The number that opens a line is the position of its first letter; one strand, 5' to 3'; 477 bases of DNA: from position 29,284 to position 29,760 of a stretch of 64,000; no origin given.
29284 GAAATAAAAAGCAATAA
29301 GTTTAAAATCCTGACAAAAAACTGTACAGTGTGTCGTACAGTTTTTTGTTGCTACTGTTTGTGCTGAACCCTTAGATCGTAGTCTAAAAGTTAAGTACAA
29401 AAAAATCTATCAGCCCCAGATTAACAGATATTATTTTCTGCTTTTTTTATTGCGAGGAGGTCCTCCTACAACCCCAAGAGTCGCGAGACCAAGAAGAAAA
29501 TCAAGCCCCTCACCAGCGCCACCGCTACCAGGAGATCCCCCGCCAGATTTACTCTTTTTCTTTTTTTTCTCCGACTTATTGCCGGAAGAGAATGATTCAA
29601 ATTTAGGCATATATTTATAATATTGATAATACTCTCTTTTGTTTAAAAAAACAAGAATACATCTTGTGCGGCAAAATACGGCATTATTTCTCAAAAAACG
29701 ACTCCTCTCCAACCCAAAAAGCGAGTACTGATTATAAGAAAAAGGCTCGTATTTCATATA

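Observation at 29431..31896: Diverged direct repeats (about 190 and 225 nt) bracketing a CrtI-family oxidoreductase gene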

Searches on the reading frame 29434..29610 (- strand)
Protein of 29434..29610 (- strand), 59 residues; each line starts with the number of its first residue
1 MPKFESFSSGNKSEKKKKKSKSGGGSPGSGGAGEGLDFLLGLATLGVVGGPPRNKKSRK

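Call 17: find_related_loci(query=window:29434-29610:-, collection=genome_contigs, flank=6000)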
Query seq(59 aa) (59 aa) in genome_contigs; peptide patterns used: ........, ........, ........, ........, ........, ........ (x = any residue, [..] = any of these).
600 stretches matched a pattern, but none encodes a relative of the query by tblastn (E <= 1e-3).

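Call 18: find_homologous_proteins(query=window:29434-29610:-, max_evalue=10)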
Query seq(59 aa) (59 aa): 1 proteins with E <= 10 among 8 candidates.
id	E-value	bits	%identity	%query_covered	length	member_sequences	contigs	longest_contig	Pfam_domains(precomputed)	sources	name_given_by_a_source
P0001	1.7e-27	112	100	100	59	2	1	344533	-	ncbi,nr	ncbi:MAG: hypothetical protein HYT93_01065 [Parcubacteria group bacterium]|nr:hypothetical protein [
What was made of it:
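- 29431..29610 (-): Copy 1: intact small gene of 59 aa (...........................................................), ATG at 29610-29608 and TAA at 29433-29431. An identical protein is annotated as hypothetical protein HYT93_01065, Parcubacteria group bacterium (call 18).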

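Call 31: find_homologous_proteins(query=A3, max_evalue=10)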
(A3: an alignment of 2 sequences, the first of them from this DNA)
Query A3 (2 sequences) (59 aa, profile of the alignment): 2 proteins with E <= 10 among 1019 candidates.
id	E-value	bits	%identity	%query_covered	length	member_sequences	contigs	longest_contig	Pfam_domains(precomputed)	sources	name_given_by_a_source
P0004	1.9e-33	132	52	100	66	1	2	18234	-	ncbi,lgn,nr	ncbi:MAG: hypothetical protein HYT27_00250 [Parcubacteria group bacterium]|nr:hypothetical protein [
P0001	2.8e-25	106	100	100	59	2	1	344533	-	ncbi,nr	ncbi:MAG: hypothetical protein HYT93_01065 [Parcubacteria group bacterium]|nr:hypothetical protein [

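Call 34: find_encoding_contigs(protein=P0004, flank=8000, max_places=6)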
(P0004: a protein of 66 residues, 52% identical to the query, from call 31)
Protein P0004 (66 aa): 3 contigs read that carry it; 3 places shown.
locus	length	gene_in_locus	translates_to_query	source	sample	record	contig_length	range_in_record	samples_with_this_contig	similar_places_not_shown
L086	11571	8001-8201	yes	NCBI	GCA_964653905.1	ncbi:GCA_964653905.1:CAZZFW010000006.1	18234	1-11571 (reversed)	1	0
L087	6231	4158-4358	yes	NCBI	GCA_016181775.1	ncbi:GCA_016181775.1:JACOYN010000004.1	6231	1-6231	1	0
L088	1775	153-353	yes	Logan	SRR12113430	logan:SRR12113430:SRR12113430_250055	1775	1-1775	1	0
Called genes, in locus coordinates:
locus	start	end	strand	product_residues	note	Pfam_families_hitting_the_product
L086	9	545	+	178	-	PF01161:PBP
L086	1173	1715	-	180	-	-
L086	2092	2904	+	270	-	PF12705:PDDEXK_1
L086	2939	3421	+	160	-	PF02308:MgtC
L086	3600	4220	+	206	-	PF03167:UDG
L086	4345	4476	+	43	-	-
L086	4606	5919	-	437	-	PF02812:ELFV_dehydrog_N, PF00208:ELFV_dehydrog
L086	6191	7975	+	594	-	PF00664:ABC_membrane, PF00005:ABC_tran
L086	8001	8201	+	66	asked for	-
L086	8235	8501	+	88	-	-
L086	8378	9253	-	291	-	PF02163:Peptidase_M50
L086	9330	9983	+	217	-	-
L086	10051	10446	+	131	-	-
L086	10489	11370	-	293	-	PF24585:YunG, PF00383:dCMP_cyt_deam_1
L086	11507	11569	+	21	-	?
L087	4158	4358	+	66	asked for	-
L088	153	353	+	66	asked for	-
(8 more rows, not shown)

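Call 37: search_protein_families(library=ncbifam, proteins=[window:29434-29610:-], max_evalue=0.01)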
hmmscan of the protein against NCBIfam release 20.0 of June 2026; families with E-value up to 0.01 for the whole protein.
seq(59 aa): 0 families

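Call 38: search_protein_representatives(alignment_id=A4)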
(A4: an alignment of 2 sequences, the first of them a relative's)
Query: 2 sequences, 66 profile positions. Proteins with E-value up to 0.001 (for the whole library): 2; up to 1e-10: 2; up to 1e-30: 1. The best 2 are listed.
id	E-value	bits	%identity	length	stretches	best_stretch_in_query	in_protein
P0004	5.9e-34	132.4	-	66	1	1-66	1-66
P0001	8.8e-26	106.2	-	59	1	1-66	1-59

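Call 39: find_related_loci(query=A4, collection=metagenome_contigs, flank=6000)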
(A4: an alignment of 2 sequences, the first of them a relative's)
Query A4 (59 aa) in metagenome_contigs; peptide patterns used: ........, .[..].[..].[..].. (x = any residue, [..] = any of these).
600 stretches matched a pattern, but none encodes a relative of the query by tblastn (E <= 1e-3).

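Call 56: predict_structure(alignment_id=A4)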
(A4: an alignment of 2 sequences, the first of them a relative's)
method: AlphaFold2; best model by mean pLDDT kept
length: 59 residues; sequences in the alignment: 2
mean_pLDDT: 68.2   pTM: 0.26
mean pLDDT of the five models: 68.2, 67.2, 66.1, 64.0, 60.7
residues with pLDDT >= 90: 0; 70-90: 20; 50-70: 36; < 50: 3
segments of 3 or more residues with pLDDT < 50: none
pLDDT, mean of each block of 10 residues (from residue 1): 73 66 55 76 76 64
secondary structure, 60 per line:
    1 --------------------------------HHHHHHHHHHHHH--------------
elements in order: H33-45
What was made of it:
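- Closest known: Small accessory proteins encoded beside transporters. Different: AF2 predicts one helix (residues 33-45) and disorder elsewhere (call 56).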

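Call 66: search_protein_families(library=pfam, proteins=[P0001, P0004], max_evalue=10)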
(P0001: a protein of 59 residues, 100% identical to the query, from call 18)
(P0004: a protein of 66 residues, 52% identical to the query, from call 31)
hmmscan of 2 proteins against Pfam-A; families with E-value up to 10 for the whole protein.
P0001 (59 aa): 0 families

P0004 (66 aa): 1 family
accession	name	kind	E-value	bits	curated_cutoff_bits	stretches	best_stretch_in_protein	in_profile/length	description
PF08544.19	GHMP_kinases_C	-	0.025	15.4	21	1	27-46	45-66/85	GHMP kinases C terminal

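Call 67: search_solved_structures(query=A4, max_evalue=1)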
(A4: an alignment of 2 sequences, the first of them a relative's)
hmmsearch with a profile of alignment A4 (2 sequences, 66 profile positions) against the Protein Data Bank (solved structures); distinct sequences matched with E-value up to 1: 2.
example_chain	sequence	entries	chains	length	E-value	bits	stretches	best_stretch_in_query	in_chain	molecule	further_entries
8pak_A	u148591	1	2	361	0.84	13.3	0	26-58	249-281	Squalene--hopene cyclase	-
7jtk_X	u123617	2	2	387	0.93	13.2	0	34-55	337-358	Flagellar radial spoke protein 14 | Radial spoke protein 14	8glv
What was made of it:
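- Closest known: Small accessory proteins encoded beside transporters. Different: There is no sequence or family match (calls 37, 66, 67).
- Tried and rejected: None meaningful (calls 37, 66, 67).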
